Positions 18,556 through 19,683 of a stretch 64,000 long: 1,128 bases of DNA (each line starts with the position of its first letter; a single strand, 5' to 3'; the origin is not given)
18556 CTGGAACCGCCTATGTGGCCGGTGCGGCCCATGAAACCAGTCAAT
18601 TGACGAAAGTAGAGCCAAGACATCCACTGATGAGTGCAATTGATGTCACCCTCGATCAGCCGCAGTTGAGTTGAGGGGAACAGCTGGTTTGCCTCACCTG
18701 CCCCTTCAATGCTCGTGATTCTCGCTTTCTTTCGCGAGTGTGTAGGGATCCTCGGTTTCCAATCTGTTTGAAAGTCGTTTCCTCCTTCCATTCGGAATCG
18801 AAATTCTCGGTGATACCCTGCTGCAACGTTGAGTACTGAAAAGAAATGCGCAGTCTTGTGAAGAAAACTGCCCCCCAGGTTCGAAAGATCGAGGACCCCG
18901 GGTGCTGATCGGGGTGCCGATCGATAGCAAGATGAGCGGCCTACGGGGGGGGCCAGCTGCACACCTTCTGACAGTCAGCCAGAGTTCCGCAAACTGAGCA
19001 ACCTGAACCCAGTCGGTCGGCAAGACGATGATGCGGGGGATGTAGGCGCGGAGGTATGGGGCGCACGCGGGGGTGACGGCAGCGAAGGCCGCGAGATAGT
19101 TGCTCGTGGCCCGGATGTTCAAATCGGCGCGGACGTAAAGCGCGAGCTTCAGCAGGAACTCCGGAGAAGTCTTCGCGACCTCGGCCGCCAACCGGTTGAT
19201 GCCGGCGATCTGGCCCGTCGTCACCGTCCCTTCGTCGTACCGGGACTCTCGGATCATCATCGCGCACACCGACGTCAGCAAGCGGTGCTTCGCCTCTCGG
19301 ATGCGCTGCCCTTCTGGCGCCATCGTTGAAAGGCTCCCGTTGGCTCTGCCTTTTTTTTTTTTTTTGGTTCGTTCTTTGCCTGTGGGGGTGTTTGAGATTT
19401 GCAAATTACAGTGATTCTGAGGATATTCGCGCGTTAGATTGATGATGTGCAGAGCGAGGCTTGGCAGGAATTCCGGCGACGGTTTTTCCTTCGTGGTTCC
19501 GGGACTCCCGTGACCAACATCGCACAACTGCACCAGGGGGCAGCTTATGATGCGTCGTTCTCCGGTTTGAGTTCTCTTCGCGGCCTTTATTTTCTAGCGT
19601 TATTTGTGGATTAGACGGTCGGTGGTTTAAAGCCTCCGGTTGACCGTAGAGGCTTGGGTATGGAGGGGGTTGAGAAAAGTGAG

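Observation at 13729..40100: Recurring ~20-nt motif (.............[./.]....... on the plus strand) 45-140 nt upstream of minus-strand gene starts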

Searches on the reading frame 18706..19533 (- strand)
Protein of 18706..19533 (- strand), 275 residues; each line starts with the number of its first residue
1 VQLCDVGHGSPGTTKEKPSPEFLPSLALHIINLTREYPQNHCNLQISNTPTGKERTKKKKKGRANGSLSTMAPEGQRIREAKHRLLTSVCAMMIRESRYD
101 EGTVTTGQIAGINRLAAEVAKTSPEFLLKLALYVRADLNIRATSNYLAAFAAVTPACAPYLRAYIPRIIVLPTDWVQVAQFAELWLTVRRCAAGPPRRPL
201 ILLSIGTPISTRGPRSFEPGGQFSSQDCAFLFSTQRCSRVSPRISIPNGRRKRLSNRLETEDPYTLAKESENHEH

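Call 36: search_protein_families(library=pfam, proteins=[window:18706-19533:-], max_evalue=0.01)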
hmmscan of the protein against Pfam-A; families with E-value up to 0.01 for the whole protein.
window:18706-19533:- (275 aa): 1 family
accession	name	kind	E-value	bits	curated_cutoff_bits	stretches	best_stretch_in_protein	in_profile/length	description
PF05731.17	TROVE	-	1.9e-22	80.5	23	1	69-268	7-154/442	TROVE domain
